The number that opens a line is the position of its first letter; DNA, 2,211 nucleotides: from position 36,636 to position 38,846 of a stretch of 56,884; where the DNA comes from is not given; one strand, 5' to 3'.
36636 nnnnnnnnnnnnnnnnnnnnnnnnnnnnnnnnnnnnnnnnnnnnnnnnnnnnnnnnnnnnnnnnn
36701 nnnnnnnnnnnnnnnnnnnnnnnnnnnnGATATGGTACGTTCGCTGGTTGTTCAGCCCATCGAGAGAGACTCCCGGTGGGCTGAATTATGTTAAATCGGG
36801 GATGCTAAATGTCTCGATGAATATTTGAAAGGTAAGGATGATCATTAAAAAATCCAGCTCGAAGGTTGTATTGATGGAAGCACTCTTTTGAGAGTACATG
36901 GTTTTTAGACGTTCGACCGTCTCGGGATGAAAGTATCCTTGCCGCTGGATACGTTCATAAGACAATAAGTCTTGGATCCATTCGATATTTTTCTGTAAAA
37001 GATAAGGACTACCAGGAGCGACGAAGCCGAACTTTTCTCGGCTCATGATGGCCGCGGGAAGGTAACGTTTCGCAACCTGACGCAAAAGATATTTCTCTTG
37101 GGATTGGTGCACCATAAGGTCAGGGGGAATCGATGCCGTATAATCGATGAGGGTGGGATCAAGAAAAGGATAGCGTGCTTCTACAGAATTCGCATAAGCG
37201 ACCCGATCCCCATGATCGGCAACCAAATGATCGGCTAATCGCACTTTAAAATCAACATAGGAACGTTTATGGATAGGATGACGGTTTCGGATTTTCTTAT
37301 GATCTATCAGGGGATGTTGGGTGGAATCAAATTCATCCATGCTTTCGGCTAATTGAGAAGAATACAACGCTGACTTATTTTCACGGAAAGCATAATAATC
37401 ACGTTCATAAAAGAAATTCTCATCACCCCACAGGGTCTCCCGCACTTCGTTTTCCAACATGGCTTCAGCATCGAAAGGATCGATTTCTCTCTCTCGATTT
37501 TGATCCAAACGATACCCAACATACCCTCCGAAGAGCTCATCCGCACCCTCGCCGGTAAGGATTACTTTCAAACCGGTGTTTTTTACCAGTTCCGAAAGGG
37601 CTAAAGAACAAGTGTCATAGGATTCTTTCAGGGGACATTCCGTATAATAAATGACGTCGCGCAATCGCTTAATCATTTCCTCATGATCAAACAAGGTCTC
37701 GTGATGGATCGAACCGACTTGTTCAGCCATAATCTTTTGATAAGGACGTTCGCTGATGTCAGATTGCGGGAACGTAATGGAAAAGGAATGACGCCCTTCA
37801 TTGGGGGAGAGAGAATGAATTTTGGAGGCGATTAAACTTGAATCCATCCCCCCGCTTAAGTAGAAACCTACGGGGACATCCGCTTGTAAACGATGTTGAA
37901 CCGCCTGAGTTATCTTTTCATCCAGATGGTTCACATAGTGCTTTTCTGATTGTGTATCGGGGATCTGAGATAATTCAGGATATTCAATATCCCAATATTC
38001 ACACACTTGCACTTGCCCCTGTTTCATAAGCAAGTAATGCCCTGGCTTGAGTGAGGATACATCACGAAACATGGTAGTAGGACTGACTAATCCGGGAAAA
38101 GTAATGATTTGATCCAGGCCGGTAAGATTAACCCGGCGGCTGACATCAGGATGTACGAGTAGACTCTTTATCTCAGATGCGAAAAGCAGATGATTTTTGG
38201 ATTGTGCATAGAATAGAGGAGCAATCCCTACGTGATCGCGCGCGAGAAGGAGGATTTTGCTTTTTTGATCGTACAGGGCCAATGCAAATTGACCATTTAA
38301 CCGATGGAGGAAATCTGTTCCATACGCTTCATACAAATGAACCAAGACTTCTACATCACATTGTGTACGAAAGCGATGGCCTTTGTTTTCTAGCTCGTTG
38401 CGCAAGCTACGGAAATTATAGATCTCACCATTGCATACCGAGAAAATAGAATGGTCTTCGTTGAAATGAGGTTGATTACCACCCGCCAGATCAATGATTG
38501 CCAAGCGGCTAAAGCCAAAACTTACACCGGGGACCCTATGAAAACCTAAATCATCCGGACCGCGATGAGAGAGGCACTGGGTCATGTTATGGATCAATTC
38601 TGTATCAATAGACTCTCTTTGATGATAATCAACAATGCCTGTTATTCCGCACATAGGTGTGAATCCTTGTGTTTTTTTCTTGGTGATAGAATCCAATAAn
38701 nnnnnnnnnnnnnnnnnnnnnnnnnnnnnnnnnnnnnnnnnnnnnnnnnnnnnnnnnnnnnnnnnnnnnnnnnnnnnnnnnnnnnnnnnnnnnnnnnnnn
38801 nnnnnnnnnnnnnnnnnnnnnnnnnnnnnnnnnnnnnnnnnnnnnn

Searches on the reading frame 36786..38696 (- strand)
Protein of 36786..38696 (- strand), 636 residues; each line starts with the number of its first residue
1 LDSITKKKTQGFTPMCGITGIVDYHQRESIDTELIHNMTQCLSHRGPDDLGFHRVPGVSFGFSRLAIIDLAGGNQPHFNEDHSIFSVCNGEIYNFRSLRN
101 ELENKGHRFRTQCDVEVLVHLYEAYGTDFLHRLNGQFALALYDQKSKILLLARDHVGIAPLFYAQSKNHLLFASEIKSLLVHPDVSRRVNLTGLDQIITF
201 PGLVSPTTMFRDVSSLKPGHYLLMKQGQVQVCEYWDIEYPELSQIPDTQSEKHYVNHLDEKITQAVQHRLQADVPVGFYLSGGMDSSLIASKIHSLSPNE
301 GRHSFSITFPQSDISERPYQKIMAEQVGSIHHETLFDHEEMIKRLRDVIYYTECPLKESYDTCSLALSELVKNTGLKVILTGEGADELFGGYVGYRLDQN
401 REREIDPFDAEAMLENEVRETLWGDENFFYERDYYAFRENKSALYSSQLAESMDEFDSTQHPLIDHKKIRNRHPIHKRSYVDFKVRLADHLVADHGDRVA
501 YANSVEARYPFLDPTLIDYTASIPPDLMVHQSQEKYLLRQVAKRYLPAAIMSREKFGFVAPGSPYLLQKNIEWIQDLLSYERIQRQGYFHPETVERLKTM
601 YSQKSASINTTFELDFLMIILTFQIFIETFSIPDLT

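Call 13: search_protein_families(library=pfam, proteins=[window:36786-38696:-], max_evalue=0.00001)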
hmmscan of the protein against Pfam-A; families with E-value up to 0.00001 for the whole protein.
window:36786-38696:- (636 aa): 3 families
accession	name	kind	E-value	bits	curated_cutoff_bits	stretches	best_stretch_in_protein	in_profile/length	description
PF00733.27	Asn_synthase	-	1e-78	266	21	1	258-603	2-333/354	Asparagine synthase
PF13537.11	GATase_7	-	4.1e-43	146.8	25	1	63-180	2-122/123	Glutamine amidotransferase domain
PF13522.11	GATase_6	-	2e-34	118.8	27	1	57-175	11-130/130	Glutamine amidotransferase domain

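Call 33: search_protein_families(library=ncbifam, proteins=[window:36786-38654:-], max_evalue=0.00001)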
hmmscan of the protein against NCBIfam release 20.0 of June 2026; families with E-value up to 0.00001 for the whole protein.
window:36786-38654:- (622 aa): 9 families
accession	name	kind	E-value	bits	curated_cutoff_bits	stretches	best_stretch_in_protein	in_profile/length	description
TIGR01536.1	asn_synth_AEB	equivalog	5.2e-143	477.8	267.1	1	2-544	1-517/517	asparagine synthase (glutamine-hydrolyzing)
TIGR03108.1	eps_aminotran_1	hypoth_equivalog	8.8e-131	437.6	816.9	2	1-389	1-385/628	XrtA/PEP-CTERM system amidotransferase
TIGR03104.1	trio_amidotrans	equivalog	1.5e-105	353.7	570.1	1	1-593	1-570/589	N-acetylglutaminylglutamine amidotransferase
NF006949.0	PRK09431.1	equivalog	5.5e-104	348.7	499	3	1-166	1-166/554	asparagine synthase B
NF033535.1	lass_lactam_cya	exception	3.6e-67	227.4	525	2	1-374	1-375/668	lasso peptide isopeptide bond-forming cyclase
NF033561.1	macrolact_Ik_Al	subfamily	6.5e-18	64.6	300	1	105-543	64-491/561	albusnodin/ikarugamycin family macrolactam cyclase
TIGR01135.1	glmS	equivalog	2.1e-14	53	418.05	1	61-168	85-200/607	glutamine--fructose-6-phosphate transaminase (isomerizing)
NF001484.0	PRK00331.1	subfamily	6.4e-14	51.2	381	1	62-168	87-201/601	isomerizing glutamine--fructose-6-phosphate transaminase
TIGR01134.1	purF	equivalog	5e-10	39.3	350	1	61-170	85-204/432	amidophosphoribosyltransferase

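Call 34: search_solved_structures(query=window:36786-38654:-, show_alignments=1)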
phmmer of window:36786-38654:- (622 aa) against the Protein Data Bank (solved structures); distinct sequences matched with E-value up to 0.001: 8.
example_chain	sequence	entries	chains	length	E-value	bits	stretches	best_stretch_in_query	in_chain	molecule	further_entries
7ylz_A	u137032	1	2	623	8.5e-63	216.2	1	1-544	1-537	hydroxyamidotransferase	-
1ct9_A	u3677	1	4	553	1.2e-54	189.3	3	23-166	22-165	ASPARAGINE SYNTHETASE B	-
6gq3_A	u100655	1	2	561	4.4e-40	141.2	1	26-388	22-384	Asparagine synthetase [glutamine-hydrolyzing]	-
8sue_A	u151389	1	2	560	5.6e-40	140.8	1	27-388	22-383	Asparagine synthetase [glutamine-hydrolyzing]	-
9b6c_A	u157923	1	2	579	6.5e-40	140.6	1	27-388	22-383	Asparagine synthetase [glutamine-hydrolyzing]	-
1q15_A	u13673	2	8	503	1.6e-08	37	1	99-379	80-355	CarA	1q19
1jgt_A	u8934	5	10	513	4.5e-08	35.5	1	72-171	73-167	BETA-LACTAM SYNTHETASE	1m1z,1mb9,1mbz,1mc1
6lbp_A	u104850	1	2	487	0.00058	21.9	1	72-165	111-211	Amidophosphoribosyltransferase 2, chloroplastic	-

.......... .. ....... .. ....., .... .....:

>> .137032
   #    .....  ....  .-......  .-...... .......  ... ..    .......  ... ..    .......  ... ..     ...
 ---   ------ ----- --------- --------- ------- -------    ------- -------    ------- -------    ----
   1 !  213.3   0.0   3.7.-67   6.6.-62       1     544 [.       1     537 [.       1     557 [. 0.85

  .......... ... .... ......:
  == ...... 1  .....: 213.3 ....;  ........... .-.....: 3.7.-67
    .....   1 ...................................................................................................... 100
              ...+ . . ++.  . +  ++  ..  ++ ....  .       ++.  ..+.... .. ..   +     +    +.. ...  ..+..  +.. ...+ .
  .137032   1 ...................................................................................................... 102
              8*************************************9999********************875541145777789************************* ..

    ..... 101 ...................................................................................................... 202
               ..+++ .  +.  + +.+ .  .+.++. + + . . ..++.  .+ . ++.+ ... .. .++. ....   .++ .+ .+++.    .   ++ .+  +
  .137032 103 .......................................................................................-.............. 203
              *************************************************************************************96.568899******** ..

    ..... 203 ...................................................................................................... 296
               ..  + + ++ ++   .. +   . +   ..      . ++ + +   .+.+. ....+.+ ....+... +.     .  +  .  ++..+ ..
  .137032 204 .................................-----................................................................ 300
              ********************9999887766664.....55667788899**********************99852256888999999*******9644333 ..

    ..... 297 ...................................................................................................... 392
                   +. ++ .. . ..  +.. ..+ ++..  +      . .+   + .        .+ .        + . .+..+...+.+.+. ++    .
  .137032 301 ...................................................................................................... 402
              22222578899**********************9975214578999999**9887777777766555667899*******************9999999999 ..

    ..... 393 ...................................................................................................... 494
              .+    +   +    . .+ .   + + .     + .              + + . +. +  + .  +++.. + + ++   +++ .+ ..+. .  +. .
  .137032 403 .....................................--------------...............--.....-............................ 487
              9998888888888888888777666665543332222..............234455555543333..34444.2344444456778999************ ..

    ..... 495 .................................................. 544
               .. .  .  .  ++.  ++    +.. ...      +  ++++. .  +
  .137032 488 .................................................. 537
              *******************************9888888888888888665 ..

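Call 41: search_solved_structures(query=window:36786-38654:-, show_alignments=3, max_evalue=1e-30)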
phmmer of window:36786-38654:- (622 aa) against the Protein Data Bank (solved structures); distinct sequences matched with E-value up to 1e-30: 5.
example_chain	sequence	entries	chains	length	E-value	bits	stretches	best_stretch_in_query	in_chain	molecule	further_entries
7ylz_A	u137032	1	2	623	8.5e-63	216.2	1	1-544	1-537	hydroxyamidotransferase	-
1ct9_A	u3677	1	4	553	1.2e-54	189.3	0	23-166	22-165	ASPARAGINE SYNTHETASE B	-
6gq3_A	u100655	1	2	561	4.4e-40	141.2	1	26-388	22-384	Asparagine synthetase [glutamine-hydrolyzing]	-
8sue_A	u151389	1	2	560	5.6e-40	140.8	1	27-388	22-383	Asparagine synthetase [glutamine-hydrolyzing]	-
9b6c_A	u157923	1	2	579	6.5e-40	140.6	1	27-388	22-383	Asparagine synthetase [glutamine-hydrolyzing]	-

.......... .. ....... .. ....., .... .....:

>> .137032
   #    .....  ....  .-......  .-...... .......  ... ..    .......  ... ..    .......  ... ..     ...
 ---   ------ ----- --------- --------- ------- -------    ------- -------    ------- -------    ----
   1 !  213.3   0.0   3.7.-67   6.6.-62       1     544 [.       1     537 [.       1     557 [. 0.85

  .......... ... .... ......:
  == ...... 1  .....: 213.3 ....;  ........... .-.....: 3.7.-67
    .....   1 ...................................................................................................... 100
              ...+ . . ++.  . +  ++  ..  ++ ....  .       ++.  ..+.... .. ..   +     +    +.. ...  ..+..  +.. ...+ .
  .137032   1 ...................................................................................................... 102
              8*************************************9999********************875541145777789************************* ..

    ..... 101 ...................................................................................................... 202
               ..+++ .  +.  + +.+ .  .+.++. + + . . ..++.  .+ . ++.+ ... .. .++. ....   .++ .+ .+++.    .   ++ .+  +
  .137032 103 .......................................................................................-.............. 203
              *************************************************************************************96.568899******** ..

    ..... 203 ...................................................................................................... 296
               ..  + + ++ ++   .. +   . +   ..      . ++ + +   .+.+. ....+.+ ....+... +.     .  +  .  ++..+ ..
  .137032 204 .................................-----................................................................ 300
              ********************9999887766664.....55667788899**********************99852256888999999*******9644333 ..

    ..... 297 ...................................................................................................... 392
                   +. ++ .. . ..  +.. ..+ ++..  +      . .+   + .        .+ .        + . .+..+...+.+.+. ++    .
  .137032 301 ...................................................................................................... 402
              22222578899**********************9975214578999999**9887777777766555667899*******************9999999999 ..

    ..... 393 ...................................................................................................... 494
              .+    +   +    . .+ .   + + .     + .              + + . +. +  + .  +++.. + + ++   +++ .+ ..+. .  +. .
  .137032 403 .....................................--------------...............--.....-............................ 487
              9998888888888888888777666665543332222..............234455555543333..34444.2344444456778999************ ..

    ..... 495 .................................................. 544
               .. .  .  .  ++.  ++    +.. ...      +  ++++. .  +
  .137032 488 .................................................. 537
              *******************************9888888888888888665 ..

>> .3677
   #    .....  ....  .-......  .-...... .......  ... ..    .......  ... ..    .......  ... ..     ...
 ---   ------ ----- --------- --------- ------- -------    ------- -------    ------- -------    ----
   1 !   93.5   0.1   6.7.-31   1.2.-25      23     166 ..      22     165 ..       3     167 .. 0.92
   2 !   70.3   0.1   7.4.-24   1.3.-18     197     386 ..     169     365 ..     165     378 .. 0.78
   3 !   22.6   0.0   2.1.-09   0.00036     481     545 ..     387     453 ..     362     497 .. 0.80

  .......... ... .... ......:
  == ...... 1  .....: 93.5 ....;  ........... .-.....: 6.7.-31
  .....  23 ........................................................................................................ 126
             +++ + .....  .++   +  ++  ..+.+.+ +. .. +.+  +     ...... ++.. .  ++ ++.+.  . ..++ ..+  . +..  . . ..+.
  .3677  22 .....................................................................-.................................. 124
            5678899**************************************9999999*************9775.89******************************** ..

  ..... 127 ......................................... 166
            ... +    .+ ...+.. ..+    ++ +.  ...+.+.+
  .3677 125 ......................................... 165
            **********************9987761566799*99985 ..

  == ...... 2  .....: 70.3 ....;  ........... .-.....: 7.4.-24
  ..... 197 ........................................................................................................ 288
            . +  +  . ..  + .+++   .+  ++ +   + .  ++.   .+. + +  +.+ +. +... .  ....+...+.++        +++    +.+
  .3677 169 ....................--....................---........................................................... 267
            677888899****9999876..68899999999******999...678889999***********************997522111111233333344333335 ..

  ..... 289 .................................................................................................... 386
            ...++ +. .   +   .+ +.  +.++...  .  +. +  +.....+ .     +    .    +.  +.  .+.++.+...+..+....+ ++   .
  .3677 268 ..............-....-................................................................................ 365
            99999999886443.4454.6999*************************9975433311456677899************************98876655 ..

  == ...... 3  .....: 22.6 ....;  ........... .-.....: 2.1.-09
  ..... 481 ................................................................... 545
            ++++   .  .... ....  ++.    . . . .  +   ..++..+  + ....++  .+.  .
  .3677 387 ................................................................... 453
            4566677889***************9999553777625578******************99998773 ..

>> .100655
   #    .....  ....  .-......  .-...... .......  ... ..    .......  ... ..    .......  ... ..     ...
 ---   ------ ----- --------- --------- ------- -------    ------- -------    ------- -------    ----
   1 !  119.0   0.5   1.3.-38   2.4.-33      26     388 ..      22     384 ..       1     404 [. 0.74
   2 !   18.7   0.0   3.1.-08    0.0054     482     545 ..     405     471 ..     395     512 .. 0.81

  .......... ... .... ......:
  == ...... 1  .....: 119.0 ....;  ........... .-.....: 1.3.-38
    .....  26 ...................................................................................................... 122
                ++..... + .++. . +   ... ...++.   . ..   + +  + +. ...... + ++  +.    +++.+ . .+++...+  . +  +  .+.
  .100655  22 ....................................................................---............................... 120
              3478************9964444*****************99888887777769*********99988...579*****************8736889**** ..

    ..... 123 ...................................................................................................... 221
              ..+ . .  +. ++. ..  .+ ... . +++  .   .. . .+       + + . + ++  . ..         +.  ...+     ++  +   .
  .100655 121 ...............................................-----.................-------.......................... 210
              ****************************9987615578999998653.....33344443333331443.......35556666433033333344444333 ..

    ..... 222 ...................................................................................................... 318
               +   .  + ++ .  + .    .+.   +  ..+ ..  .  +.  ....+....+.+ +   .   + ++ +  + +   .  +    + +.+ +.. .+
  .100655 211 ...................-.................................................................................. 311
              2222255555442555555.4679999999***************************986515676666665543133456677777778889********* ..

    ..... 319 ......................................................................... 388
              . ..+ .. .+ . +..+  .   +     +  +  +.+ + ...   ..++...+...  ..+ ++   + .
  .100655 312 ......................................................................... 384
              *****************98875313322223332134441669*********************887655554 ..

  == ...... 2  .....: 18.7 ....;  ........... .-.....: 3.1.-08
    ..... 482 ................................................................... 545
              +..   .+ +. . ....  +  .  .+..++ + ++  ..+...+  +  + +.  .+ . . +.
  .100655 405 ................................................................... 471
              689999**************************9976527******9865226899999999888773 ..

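Call 46: find_homologous_proteins(query=window:36786-38654:-, max_evalue=1e-80)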
Query window:36786-38654:- (622 aa): 4778 proteins with E <= 1e-80 among 8000 candidates; the best 120 are listed.
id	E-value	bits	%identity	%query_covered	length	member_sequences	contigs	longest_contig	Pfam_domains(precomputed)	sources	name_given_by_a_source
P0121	0.0e+0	1434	100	100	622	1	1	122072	PF00733.28,PF13522.12,PF13537.12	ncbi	-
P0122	0.0e+0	1098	75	100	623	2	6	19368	PF12481.14,PF00733.28,PF13522.12,PF13537.12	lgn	-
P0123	0.0e+0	1096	74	100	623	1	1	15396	PF00733.28,PF13522.12,PF13537.12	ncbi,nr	ncbi:asparagine synthase (glutamine-hydrolyzing) [bacterium]|nr:asparagine synthase (glutamine-hydro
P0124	2.8e-276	936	64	100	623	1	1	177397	PF12481.14,PF00733.28,PF13522.12,PF13537.12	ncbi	ncbi:MAG: asparagine synthase (glutamine-hydrolyzing) [Candidatus Omnitrophota bacterium]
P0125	3.1e-270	916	63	100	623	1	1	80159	PF00733.28,PF13522.12,PF13537.12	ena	-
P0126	1.3e-269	914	63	100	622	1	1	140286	PF00733.28,PF13522.12,PF13537.12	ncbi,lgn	-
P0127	7.4e-261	885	61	100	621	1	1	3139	PF00733.28,PF13522.12,PF13537.12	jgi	-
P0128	2.8e-260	883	62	100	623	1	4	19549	PF00733.28,PF13522.12,PF13537.12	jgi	jgi:asparagine synthase (glutamine-hydrolysing)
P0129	1.7e-259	881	61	100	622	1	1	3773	PF12481.14,PF00733.28,PF13522.12,PF13537.12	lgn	-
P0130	3.8e-259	880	60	100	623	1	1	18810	PF00733.28,PF13522.12,PF13537.12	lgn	-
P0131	4.1e-259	880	60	100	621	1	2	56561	PF00733.28,PF13522.12,PF13537.12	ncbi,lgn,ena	-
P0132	7.2e-259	879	61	100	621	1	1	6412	PF12481.14,PF00733.28,PF13522.12,PF13537.12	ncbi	-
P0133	8.7e-259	878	61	100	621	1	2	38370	PF12481.14,PF00733.28,PF13522.12,PF13537.12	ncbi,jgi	jgi:asparagine synthase (glutamine-hydrolysing)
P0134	2.5e-258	877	61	100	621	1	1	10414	PF12481.14,PF00733.28,PF13522.12,PF13537.12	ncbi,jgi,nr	ncbi:MAG: asparagine synthase (glutamine-hydrolyzing) [Desulfobacteraceae bacterium IS3]|nr:MAG: asp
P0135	1.1e-257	875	61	100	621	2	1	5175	PF12481.14,PF00733.28,PF13522.12,PF13537.12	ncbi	-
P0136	1.2e-257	875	61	100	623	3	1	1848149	PF12481.14,PF00733.28,PF13522.12,PF13537.12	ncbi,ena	-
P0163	1.4e-251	855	58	100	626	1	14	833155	PF12481.14,PF00733.28,PF13522.12,PF13537.12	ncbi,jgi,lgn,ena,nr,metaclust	ncbi:MAG: asparagine synthase [Desulfatitalea sp. BRH_c12]|nr:MAG: asparagine synthase [Desulfatital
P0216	3.6e-244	830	58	100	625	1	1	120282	PF00733.28,PF13522.12,PF13537.12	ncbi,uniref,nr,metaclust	ncbi:asparagine synthase (glutamine-hydrolyzing) [Magnetospirillum molischianum]|uniref:asparagine s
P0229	9.6e-243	825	56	100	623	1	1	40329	PF00733.28,PF13522.12,PF13537.12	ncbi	ncbi:MAG: asparagine synthase (glutamine-hydrolyzing) [Candidatus Anammoxibacter sp.]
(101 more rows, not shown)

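Call 47: find_encoding_contigs(protein=P0121, flank=3000, max_places=2)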
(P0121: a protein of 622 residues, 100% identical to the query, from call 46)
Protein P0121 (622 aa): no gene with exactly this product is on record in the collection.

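Call 48: find_encoding_contigs(protein=P0216, flank=10000, max_places=2)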
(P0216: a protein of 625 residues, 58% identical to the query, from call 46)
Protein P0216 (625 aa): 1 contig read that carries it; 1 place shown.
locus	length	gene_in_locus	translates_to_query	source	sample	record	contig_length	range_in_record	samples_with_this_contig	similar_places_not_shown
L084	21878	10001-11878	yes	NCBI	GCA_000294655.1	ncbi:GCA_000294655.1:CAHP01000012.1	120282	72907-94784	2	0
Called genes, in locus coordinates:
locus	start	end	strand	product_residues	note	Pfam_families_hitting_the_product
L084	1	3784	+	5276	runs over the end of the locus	PF00109:ketoacyl-synt, PF02801:Ketoacyl-synt_C, PF16197:KAsynt_C_assoc, PF22621:CurL-like_PKS_C, PF00698:Acyl_transf_1, PF00550:PP-binding, PF00202:Aminotran_3, PF00668:Condensation, +10 more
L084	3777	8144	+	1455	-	PF00668:Condensation, PF00501:AMP-binding, PF13193:AMP-binding_C, PF00550:PP-binding, PF00668:Condensation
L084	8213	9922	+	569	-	PF00144:Beta-lactamase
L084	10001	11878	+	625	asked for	PF13522:GATase_6, PF13537:GATase_7, PF00733:Asn_synthase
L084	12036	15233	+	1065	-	PF00109:ketoacyl-synt, PF00108:Thiolase_N (weak), PF02801:Ketoacyl-synt_C, PF16197:KAsynt_C_assoc, PF22336:RhiE-like_linker, PF22621:CurL-like_PKS_C, PF00698:Acyl_transf_1, PF00550:PP-binding (weak)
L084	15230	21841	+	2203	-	PF00109:ketoacyl-synt, PF02801:Ketoacyl-synt_C, PF16197:KAsynt_C_assoc, PF22336:RhiE-like_linker, PF22621:CurL-like_PKS_C, PF00698:Acyl_transf_1, PF21089:PKS_DH_N, PF14765:PS-DH, +7 more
